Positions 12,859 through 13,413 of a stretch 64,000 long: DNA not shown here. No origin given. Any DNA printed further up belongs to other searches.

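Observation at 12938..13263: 84-aa MerR/BldC-like HTH-only regulator with a perfect palindromic operator leading the gspA-gspB/C-gspD unit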

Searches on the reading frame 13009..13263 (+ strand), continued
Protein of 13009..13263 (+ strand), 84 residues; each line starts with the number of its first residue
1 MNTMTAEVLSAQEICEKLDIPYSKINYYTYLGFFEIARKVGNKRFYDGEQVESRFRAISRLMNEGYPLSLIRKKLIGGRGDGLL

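Call 32: fold_search(model_id=the predicted structure, library=pdb)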
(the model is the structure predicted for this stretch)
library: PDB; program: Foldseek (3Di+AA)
matches with E <= 10: 618; with E <= 0.001: 0
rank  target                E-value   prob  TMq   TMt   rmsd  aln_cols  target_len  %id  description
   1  4r4e_A                4.5e-03  1.00  0.65  0.65   2.6        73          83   20  Structure of GlnR-DNA complex (released 2015-03-04)
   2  4r4e_B                1.1e-02  1.00  0.71  0.71   3.0        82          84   21  Structure of GlnR-DNA complex (released 2015-03-04)
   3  3ucs_A                1.6e-02  1.00  0.63  0.55   3.0        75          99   20  Crystal structure of the complex between CBPA J-domain and CBPM (released 2013-07-03)
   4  1r8d_A                2.1e-02  1.00  0.71  0.57   3.0        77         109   14  Crystal Structure of MtaN Bound to DNA (released 2004-08-17)
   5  7tea_C                2.1e-02  1.00  0.66  0.72   2.0        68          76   20  Crystal structure of S. aureus GlnR-DNA complex (released 2022-06-29)
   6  5xbt_A                2.2e-02  1.00  0.63  0.23   2.7        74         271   27  The structure of BrlR bound to c-di-GMP (released 2018-05-02)
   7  6ama_Y                2.2e-02  0.99  0.44  0.59   3.3        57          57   18  Structure of S. coelicolor/S. venezuelae BldC-smeA-ssfA complex to 3.09 Angstrom (released 2018-03-28)
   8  1r8d_B                2.3e-02  1.00  0.71  0.58   2.6        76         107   14  Crystal Structure of MtaN Bound to DNA (released 2004-08-17)
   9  2zhg_A                2.9e-02  1.00  0.70  0.50   1.6        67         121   24  Crystal structure of SoxR in complex with DNA (released 2008-03-25)
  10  2zhh                  2.9e-02  1.00  0.70  0.50   1.6        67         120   24  Crystal structure of SoxR (released 2008-03-25)
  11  6ama_B                3.0e-02  0.99  0.46  0.64   4.8        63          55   17  Structure of S. coelicolor/S. venezuelae BldC-smeA-ssfA complex to 3.09 Angstrom (released 2018-03-28)
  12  6jni_C                3.2e-02  1.00  0.65  0.46   2.9        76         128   25  Crystal structure of the transcriptional regulator CadR from P. putida in complex with Zinc(II) and DNA (released 2019-09-25)
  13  3gpv_B                3.2e-02  1.00  0.66  0.50   2.7        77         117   22  Crystal structure of a transcriptional regulator, MerR family from Bacillus thuringiensis (released 2009-04-14)
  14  5d90_C                3.2e-02  1.00  0.67  0.45   2.4        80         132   19  Crystal structure of HiNmlR, a MerR family regulator lacking the sensor domain, bound to promoter DNA (released 2016-06-29)
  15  3ucs_B                3.7e-02  1.00  0.62  0.54   3.8        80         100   19  Crystal structure of the complex between CBPA J-domain and CBPM (released 2013-07-03)
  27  4r22_B                6.7e-02  1.00  0.72  0.74   1.9        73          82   23  TnrA-DNA complex (released 2015-03-04)
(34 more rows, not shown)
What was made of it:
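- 13009..13263 (+): 84-aa HTH-only protein of the MerR family. Fold matches in call 32.
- On MerR family (Pfam MerR_1 DNA-binding domain): TM 0.62-0.72 to MerR-family domains (call 32).
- On BldC family: The full four-helix domain matches GlnR, TnrA and MtaN better (call 32).
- Closest known: Classical MerR-family activators. Same: The same DNA-binding fold (call 32), with a dyad operator of about 20-26 bp.
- Closest known: CbpM. Same: A small MerR-fold protein (call 32).
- The best structural matches are DNA-bound MerR-type domains: GlnR 4r4e, TnrA 4r22, MtaN 1r8d and SoxR 2zhg (call 32). CbpM in complex with the CbpA J-domain is among the top fold matches (3ucs, call 32).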

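Call 41: search_protein_representatives(alignment_id=A1)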
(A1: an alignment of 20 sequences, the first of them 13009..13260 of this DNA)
Query: 20 sequences, 84 profile positions. Proteins with E-value up to 0.001 (for the whole library): 178; up to 1e-10: 74; up to 1e-30: 1. The best 150 are listed.
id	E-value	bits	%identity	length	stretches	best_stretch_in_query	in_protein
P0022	1.3e-37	143.5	-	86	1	4-84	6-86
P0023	2.8e-27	110.4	-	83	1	2-80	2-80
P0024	1.1e-25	105.3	-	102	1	6-78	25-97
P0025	2.9e-22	94.4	-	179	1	6-79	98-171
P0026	1.7e-21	91.9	-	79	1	6-80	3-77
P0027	6.0e-21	90.1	-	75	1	3-75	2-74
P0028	9.6e-21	89.5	-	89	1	7-76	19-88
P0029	2.9e-20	88.0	-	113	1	5-77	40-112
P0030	3.5e-20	87.7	-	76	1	6-77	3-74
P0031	6.5e-20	86.8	-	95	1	5-76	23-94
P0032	1.1e-19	86.1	-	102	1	3-78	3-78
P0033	1.4e-19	85.7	-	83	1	3-74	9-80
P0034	1.8e-19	85.4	-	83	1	5-77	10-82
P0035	2.8e-19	84.8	-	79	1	7-78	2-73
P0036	4.2e-19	84.2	-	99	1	5-77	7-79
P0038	6.4e-19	83.6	-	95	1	4-78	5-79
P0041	4.1e-18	81.1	-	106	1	4-78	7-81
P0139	2.2e-05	40.3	-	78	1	5-79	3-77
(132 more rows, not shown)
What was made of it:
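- On Classical MerR-type activators: Most of the 171 listed of 178 family representatives have about 70-126 aa (call 41).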

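Call 43: find_encoding_contigs(protein=P0038, flank=5000, max_places=2)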
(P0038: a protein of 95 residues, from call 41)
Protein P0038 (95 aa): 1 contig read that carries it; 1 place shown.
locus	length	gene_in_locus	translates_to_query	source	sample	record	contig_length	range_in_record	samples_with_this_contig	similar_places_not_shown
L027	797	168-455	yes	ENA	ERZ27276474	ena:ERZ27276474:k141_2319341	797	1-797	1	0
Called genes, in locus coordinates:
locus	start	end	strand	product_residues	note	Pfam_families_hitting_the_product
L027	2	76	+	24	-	?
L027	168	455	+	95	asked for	PF13411:MerR_1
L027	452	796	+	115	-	?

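Call 44: find_encoding_contigs(protein=P0041, flank=5000, max_places=2)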
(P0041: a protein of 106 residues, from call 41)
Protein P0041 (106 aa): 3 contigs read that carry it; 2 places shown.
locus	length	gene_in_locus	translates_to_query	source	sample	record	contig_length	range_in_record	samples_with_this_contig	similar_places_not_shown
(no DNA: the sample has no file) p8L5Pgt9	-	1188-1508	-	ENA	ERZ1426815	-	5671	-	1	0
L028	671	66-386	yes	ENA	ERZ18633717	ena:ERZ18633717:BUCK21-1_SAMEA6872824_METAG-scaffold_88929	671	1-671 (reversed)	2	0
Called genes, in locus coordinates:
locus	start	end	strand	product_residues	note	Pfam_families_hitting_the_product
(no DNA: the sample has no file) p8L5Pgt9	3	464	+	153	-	?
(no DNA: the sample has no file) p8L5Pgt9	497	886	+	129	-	PF00072:Response_reg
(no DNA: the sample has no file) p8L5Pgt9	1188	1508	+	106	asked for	PF13411:MerR_1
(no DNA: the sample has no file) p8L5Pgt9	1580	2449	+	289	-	PF13191:AAA_16 (weak), PF01637:ATPase_2, PF13173:AAA_14 (weak), PF13401:AAA_22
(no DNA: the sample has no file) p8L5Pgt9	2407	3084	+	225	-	-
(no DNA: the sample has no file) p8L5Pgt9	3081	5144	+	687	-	PF07660:STN (faint), PF03958:Secretin_N, PF00263:Secretin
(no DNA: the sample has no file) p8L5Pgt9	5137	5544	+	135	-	-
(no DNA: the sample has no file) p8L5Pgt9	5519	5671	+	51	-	?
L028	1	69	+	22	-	?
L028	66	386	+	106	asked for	PF13411:MerR_1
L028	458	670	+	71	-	?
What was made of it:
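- In the P0041 contig it is 72 nt away from the ATPase gene (call 44).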

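Call 46: find_homologous_proteins(query=A3, max_evalue=0.00001)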
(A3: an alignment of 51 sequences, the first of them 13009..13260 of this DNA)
Query A3 (51 sequences) (84 aa, profile of the alignment): 50 proteins with E <= 0.00001 among 1210 candidates.
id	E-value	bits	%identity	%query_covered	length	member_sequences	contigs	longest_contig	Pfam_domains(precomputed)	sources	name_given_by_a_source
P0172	4.6e-28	115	46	86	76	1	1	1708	PF13411.13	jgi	-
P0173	4.5e-27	111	46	95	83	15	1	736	PF13411.13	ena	-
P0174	6.6e-27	111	54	85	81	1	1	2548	PF13411.13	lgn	-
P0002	4.9e-26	108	76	100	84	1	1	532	PF13411.13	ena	-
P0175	7.8e-26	107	48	89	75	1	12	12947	PF13411.13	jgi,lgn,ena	-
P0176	1.2e-25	107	48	95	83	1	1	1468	PF13411.13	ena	-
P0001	1.4e-25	107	100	100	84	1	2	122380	PF13411.13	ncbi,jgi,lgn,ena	ncbi:MAG: MerR family transcriptional regulator [Candidatus Omnitrophota bacterium]|jgi:DNA-binding 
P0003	1.7e-25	106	75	100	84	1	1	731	PF13411.13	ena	-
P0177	1.9e-25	106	55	99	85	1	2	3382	PF13411.13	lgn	-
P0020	3.9e-25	105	44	89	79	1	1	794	PF13411.13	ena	-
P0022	4.0e-25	105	70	99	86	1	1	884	PF13411.13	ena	-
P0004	4.9e-25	105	73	100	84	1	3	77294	PF13411.13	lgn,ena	-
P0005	5.7e-25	105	71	100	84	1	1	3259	PF13411.13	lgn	-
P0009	7.0e-25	104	71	100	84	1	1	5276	PF13411.13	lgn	-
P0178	8.3e-25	104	42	88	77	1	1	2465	PF13411.13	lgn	-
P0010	1.5e-24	103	74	100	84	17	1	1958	PF13411.13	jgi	jgi:DNA-binding transcriptional MerR regulator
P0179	1.5e-24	103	52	89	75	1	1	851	PF13411.13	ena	-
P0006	1.7e-24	103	73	100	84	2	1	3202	PF13411.13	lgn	-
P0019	1.8e-24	103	65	81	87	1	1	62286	PF13411.13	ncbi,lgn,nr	ncbi:MAG: MerR family transcriptional regulator [Candidatus Omnitrophica bacterium]|nr:MerR family t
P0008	1.8e-24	103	76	95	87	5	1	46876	PF13411.13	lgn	-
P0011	2.3e-24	103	73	100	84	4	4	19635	PF13411.13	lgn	-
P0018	2.8e-24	102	64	92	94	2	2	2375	PF13411.13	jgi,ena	-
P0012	3.1e-24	102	72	94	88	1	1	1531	PF13411.13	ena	-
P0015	5.0e-24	102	67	90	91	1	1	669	PF13411.13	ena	-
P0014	5.1e-24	102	70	100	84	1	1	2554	PF13411.13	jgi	jgi:DNA-binding transcriptional MerR regulator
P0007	5.8e-24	101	74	100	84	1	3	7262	PF13411.13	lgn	-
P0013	6.0e-24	101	70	100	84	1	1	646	PF13411.13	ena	-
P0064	8.8e-24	101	34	77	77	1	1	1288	PF13411.13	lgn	-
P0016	1.2e-23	101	73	83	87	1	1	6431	PF13411.13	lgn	-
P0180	4.5e-23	99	34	80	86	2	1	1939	PF00376.30,PF13411.13,PF02796.22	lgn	-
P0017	7.7e-23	98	72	81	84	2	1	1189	PF13411.13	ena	-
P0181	3.8e-22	96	59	94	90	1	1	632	PF13411.13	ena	-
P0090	1.3e-21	94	27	80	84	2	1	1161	PF13411.13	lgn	-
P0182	1.6e-21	94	30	80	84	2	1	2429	PF13411.13,PF13936.13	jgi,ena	-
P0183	1.0e-20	91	34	81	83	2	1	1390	PF00376.30,PF13411.13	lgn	-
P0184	1.1e-20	91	32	85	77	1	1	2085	PF13411.13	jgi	jgi:DNA-binding transcriptional MerR regulator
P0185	1.6e-20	90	40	87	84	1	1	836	PF00376.30,PF13411.13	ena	-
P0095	1.9e-20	90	37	81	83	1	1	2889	PF00376.30,PF13411.13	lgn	-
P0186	2.4e-20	90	39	86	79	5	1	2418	PF00376.30,PF13411.13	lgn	-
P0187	3.2e-20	90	40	80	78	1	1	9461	PF00376.30,PF13411.13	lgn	-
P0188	7.4e-20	88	38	86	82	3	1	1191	PF00376.30,PF13411.13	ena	-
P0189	8.5e-20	88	38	87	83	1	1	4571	PF13411.13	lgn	-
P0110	4.0e-19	86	25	80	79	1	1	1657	PF13411.13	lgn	-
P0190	1.6e-17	81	27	85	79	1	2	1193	PF00376.30,PF13411.13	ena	-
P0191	1.8e-17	81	28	85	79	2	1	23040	PF13411.13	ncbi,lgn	-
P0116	6.5e-17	79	30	89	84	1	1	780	PF13411.13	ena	-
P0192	2.0e-15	74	39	85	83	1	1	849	PF00376.30,PF13411.13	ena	-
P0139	2.8e-15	74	-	-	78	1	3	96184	PF13411.13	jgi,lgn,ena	-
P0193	2.0e-9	55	47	54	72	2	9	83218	-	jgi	-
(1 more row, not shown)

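Call 47: find_encoding_contigs(protein=P0187, flank=5000, max_places=1)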
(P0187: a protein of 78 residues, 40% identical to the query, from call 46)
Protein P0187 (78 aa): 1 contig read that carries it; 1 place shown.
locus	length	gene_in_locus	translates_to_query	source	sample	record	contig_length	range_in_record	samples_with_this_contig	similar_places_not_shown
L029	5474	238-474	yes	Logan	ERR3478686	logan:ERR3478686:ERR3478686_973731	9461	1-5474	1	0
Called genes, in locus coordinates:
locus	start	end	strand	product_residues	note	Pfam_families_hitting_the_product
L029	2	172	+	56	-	?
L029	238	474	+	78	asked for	PF00376:MerR, PF13411:MerR_1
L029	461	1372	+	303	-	PF10609:ParA (faint), PF01656:CbiA, PF02374:ArsA_ATPase (faint), PF06564:CBP_BcsQ, PF09140:MipZ (weak), PF13614:AAA_31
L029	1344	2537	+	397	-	PF11104:PilM_2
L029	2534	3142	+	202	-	PF05137:PilN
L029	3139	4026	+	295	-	PF10741:T2SSM_b (weak), PF23862:CdsD_C (faint)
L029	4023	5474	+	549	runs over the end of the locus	PF16344:FecR_C (faint), PF07660:STN, PF03958:Secretin_N, PF00263:Secretin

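Call 48: find_encoding_contigs(protein=P0191, flank=5000, max_places=1)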
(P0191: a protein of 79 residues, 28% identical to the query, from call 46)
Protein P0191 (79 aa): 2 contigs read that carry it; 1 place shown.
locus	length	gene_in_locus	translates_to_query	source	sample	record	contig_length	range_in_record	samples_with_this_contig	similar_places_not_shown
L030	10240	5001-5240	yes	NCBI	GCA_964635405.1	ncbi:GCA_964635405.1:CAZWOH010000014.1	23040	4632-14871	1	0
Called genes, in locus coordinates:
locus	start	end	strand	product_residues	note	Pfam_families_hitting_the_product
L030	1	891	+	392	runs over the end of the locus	PF00108:Thiolase_N, PF00109:ketoacyl-synt (faint), PF02803:Thiolase_C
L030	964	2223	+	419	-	PF13185:GAF_2, PF01590:GAF, PF13492:GAF_3, PF01590:GAF, PF13185:GAF_2, PF13492:GAF_3, PF03861:ANTAR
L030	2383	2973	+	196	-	PF13690:CheX (weak)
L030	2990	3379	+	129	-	PF00072:Response_reg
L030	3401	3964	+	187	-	PF13690:CheX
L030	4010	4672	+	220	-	PF00072:Response_reg, PF00196:GerE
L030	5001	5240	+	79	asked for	PF13411:MerR_1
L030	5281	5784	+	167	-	PF01584:CheW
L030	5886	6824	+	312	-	PF01584:CheW, PF00072:Response_reg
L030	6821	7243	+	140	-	PF07238:PilZ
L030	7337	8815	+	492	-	-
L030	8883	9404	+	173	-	PF17201:Cache_3-Cache_2 (weak), PF08269:dCache_2, PF17200:sCache_2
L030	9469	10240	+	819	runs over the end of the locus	PF00672:HAMP, PF00015:MCPsignal, PF01814:Hemerythrin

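Call 49: find_encoding_contigs(protein=P0139, flank=5000, max_places=1)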
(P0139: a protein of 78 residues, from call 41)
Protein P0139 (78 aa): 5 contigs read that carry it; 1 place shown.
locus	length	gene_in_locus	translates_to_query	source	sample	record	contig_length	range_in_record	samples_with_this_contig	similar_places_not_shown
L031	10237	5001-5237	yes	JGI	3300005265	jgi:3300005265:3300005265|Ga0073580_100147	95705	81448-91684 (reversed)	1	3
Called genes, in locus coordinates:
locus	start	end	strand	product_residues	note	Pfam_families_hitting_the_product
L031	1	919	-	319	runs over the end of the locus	PF13155:Toprim_2, PF01807:Zn_ribbon_DnaG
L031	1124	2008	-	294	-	PF03796:DnaB_C (weak), PF06745:ATPase (weak), PF03796:DnaB_C (weak)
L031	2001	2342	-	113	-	-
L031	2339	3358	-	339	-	-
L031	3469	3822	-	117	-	-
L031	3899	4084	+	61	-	-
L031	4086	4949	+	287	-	PF00535:Glycos_transf_2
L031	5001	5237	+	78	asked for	PF13411:MerR_1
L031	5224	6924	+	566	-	PF04851:ResIII, PF00176:SNF2-rel_dom, PF00270:DEAD (weak), PF00271:Helicase_C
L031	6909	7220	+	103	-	-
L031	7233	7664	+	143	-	-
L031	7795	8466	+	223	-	-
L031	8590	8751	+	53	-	-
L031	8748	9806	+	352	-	PF00149:Metallophos, PF12850:Metallophos_2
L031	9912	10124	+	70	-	-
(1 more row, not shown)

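Call 59: search_protein_families(library=phrogs, proteins=[window:13009-13263:+], max_evalue=0.01)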
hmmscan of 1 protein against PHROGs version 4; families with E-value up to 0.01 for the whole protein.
window:13009-13263:+ (84 aa): 1 family
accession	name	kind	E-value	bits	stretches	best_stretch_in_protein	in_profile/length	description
phrog_11671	-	unknown function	0.0023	19.1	1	10-75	9-74/146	-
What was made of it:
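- On Excisionase/Xis-type HTH_17: The PHROG match is weak, E = 0.0023 (call 59).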

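Call 60: find_encoding_contigs(protein=P0189, flank=5000, max_places=1)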
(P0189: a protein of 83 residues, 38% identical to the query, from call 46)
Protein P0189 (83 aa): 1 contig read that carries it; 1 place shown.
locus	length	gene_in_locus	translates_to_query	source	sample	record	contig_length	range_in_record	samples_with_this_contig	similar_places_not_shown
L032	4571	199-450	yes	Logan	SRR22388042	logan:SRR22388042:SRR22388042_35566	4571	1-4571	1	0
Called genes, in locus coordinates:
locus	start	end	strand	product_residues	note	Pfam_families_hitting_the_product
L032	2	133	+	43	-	?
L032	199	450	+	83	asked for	PF13411:MerR_1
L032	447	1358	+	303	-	PF01656:CbiA, PF06564:CBP_BcsQ (faint), PF09140:MipZ (faint), PF13614:AAA_31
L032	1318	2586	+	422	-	PF11104:PilM_2, PF05134:T2SSL (faint), PF14450:FtsA (weak), PF11104:PilM_2 (weak)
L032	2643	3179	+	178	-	PF05137:PilN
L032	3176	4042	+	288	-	PF04612:T2SSM (weak), PF04350:PilO (weak)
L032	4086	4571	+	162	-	?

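Call 61: find_encoding_contigs(protein=P0193, flank=5000, max_places=1)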
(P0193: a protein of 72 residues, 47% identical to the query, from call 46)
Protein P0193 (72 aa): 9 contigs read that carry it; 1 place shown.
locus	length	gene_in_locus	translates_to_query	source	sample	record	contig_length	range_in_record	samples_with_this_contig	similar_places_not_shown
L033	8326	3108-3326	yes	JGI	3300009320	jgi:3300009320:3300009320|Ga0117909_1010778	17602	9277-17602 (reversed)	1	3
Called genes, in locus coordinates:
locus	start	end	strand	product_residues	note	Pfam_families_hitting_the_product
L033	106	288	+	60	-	-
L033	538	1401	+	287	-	PF00196:GerE, PF08281:Sigma70_r4_2 (weak)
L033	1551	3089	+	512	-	PF03435:Sacchrp_dh_NADP, PF16653:Sacchrp_dh_C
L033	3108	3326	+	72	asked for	-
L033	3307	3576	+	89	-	PF12895:ANAPC3, PF13424:TPR_12 (weak), PF25068:ARM_TT21_4th (weak), PF13371:TPR_9 (weak), PF14559:TPR_19 (weak), PF00515:TPR_1 (weak), PF07719:TPR_2, PF13174:TPR_6 (weak), +7 more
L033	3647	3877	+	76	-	PF10771:DUF2582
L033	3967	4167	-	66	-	-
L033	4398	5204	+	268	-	PF01177:Asp_Glu_race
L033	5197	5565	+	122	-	PF01242:PTPS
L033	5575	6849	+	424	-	PF04413:Glycos_transf_N, PF00534:Glycos_transf_1 (weak)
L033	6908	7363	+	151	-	PF00571:CBS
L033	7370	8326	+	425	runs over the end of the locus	PF02040:ArsB, PF03600:CitMHS, PF06450:NhaB (weak)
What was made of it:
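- Tried and rejected: P0193 context (call 61).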
